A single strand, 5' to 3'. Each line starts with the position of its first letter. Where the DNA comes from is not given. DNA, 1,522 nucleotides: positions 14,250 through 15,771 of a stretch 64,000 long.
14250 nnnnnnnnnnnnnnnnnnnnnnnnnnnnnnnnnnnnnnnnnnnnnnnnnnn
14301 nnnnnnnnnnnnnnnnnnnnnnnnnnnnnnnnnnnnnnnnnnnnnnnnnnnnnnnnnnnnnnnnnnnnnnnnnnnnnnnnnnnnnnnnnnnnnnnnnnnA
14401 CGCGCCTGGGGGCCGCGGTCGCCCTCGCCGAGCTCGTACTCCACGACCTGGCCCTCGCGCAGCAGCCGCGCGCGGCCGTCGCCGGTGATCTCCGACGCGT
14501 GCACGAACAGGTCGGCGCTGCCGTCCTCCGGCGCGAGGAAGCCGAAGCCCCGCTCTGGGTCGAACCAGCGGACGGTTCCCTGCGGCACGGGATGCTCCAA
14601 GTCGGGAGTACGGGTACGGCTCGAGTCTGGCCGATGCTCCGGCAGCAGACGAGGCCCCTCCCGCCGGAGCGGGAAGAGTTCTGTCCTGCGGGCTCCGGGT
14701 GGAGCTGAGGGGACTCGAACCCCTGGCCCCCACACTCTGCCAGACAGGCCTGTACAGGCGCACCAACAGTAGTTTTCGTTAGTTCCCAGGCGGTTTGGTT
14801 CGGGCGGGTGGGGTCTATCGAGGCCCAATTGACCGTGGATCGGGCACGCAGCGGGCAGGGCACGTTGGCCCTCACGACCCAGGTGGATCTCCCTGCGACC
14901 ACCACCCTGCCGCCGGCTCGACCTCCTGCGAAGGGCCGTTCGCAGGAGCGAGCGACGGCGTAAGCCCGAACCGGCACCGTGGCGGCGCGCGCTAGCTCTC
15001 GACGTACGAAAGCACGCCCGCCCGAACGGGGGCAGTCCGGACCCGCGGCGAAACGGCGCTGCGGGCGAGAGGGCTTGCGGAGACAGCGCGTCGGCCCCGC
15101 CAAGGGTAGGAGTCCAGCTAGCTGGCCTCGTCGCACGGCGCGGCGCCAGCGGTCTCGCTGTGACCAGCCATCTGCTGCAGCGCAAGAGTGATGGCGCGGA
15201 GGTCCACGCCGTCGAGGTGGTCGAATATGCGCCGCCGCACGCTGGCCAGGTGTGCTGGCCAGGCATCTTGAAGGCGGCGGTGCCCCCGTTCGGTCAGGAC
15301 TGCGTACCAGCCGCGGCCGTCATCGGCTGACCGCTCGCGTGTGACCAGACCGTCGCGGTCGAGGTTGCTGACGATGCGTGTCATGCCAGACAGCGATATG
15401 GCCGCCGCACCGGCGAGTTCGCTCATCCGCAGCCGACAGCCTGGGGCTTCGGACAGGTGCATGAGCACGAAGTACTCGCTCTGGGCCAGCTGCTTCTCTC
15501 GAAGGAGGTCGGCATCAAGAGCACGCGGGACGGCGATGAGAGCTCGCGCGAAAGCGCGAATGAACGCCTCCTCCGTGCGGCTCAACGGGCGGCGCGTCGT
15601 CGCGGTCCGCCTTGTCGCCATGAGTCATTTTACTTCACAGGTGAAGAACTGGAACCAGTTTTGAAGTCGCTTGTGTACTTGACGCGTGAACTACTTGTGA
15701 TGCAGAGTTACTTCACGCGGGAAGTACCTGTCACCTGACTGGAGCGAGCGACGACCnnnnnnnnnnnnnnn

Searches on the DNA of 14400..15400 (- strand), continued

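Call 35: search_dna_similar(query=window:14601-15117:-, collection=plasmids, mode=distant, max_evalue=0.01, max_rows=15)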
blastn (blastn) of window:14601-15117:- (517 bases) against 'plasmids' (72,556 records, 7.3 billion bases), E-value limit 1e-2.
Records with a match: 4; places in all: 4; records where one place covers at least 80% of the query: 0.
Best place of each record, by identity: 90-95% 4.
By first word of the organism name: Tsukamurella 1; Rhodococcus 1; Nocardia 1; Microbacterium 1.
By predicted mobility (MOB-suite, as given by PLSDB): non-mobilizable 4.
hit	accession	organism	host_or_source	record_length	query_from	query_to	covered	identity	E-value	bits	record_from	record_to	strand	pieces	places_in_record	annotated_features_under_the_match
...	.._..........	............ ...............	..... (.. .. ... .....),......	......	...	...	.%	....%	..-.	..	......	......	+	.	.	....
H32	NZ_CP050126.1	Rhodococcus erythropolis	pure culture,petroleum-contaminated soil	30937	375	420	9%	91.3%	5e-7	64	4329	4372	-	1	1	none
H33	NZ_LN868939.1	Nocardia farcinica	not known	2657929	375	419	9%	91.1%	2e-6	62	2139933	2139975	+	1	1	none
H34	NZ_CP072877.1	Microbacterium sp. NIBRBAC000506063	cell culture,sludge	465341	388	419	6%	93.8%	3e-3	50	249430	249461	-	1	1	none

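Call 38: get_annotated_region(hit=H32, flank=3000)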
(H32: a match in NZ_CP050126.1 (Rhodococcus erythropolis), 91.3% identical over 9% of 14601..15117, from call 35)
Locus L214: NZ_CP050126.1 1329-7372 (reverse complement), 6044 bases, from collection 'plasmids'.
description: Rhodococcus erythropolis strain KB1 plasmid plas2, complete sequence
organism: Rhodococcus erythropolis (NCBI taxid 1833)
taxonomy: Bacteria; Actinomycetota; Actinomycetes; Mycobacteriales; Nocardiaceae; Rhodococcus; Rhodococcus erythropolis
host: -; source: pure culture,petroleum-contaminated soil; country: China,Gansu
typing (MOB-suite, as given by PLSDB): non-mobilizable
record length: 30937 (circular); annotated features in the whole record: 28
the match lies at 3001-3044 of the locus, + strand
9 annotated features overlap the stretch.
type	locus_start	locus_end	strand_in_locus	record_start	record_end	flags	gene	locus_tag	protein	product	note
CDS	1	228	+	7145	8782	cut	pgm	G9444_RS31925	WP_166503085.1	phosphoglucomutase (alpha-D-glucose-1,6-bisphosphate-dependent)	GO:0005975 - carbohydrate metabolic process [Evidence IEA]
CDS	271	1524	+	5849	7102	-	-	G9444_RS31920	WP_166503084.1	MFS transporter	GO:0055085 - transmembrane transport [Evidence IEA]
CDS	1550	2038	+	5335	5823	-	-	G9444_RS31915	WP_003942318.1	MauE/DoxX family redox-associated membrane protein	GO:0030416 - methylamine metabolic process [Evidence IEA]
CDS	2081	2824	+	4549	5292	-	-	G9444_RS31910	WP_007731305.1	DsbA family protein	-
CDS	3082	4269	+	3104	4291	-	-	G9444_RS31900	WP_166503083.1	site-specific integrase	GO:0015074 - DNA integration [Evidence IEA]; GO:0006310 - DNA recombination [Evidence IEA]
CDS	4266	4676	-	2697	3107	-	-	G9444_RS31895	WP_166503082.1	DUF732 domain-containing protein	-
CDS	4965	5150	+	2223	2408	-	-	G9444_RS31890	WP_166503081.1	hypothetical protein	-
CDS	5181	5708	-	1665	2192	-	-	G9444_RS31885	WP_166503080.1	helix-turn-helix transcriptional regulator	-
CDS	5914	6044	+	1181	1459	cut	-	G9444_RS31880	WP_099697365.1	hypothetical protein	-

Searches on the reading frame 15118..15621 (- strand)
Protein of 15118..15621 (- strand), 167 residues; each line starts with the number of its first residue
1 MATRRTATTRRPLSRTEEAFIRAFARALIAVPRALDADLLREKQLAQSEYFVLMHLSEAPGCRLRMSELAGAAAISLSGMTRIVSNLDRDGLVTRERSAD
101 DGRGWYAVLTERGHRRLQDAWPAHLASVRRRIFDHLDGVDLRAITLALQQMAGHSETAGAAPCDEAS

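Call 12: find_encoding_contigs(protein=window:15118-15621:-, flank=10000, max_places=10)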
Protein window:15118-15621:- (167 aa): 13 contigs read that carry it; 10 places shown.
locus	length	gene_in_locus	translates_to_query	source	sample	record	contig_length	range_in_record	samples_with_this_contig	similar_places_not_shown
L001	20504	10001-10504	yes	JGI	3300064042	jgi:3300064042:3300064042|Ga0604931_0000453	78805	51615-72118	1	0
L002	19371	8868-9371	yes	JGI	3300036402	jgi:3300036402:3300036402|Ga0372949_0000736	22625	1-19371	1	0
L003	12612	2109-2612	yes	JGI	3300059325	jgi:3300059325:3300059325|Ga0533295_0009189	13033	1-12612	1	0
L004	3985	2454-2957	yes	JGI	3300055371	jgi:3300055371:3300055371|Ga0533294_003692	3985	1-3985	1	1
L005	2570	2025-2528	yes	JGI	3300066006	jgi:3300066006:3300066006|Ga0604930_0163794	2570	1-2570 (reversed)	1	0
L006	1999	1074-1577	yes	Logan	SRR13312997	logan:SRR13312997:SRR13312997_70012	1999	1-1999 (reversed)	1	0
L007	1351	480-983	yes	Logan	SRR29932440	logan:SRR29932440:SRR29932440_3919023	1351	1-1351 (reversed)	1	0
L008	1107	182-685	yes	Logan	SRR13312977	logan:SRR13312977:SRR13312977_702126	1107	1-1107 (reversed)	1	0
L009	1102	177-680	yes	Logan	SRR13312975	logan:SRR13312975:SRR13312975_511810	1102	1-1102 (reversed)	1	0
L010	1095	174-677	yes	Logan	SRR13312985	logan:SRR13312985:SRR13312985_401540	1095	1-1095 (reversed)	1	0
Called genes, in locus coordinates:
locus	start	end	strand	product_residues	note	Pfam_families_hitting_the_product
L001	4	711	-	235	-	PF00106:adh_short, PF01370:Epimerase (weak), PF08659:KR, PF13561:adh_short_C2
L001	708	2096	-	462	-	PF01039:Carboxyl_trans, PF03255:ACCA (weak), PF06833:MdcE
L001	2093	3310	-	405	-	PF00109:ketoacyl-synt, PF00108:Thiolase_N (weak), PF02801:Ketoacyl-synt_C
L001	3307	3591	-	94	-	PF00550:PP-binding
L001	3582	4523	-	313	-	PF08545:ACP_syn_III, PF08541:ACP_syn_III_C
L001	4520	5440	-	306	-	PF00698:Acyl_transf_1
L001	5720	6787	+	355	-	PF17853:GGDEF_2, PF13556:HTH_30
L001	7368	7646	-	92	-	-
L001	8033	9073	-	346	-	PF00296:Bac_luciferase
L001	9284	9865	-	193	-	PF02525:Flavodoxin_2, PF03358:FMN_red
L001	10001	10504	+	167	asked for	PF22381:Staph_reg_Sar_Rot (weak), PF01047:MarR, PF12802:MarR_2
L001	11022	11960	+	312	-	PF00313:CSD, PF22707:S1CSD-TOTE-2 (faint), PF00313:CSD, PF08206:OB_RNB (weak), PF00313:CSD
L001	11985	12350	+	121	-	-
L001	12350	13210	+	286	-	PF02353:CMAS (weak), PF13489:Methyltransf_23 (weak), PF08241:Methyltransf_11, PF08242:Methyltransf_12, PF13649:Methyltransf_25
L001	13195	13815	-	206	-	-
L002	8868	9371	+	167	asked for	PF22381:Staph_reg_Sar_Rot (weak), PF01047:MarR, PF12802:MarR_2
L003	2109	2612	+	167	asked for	PF22381:Staph_reg_Sar_Rot (weak), PF01047:MarR, PF12802:MarR_2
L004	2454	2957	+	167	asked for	PF22381:Staph_reg_Sar_Rot (weak), PF01047:MarR, PF12802:MarR_2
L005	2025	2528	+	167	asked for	PF22381:Staph_reg_Sar_Rot (weak), PF01047:MarR, PF12802:MarR_2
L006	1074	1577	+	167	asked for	PF22381:Staph_reg_Sar_Rot (weak), PF01047:MarR, PF12802:MarR_2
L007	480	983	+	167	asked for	PF22381:Staph_reg_Sar_Rot (weak), PF01047:MarR, PF12802:MarR_2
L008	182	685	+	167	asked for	PF22381:Staph_reg_Sar_Rot (weak), PF01047:MarR, PF12802:MarR_2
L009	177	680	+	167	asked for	PF22381:Staph_reg_Sar_Rot (weak), PF01047:MarR, PF12802:MarR_2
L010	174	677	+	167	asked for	PF22381:Staph_reg_Sar_Rot (weak), PF01047:MarR, PF12802:MarR_2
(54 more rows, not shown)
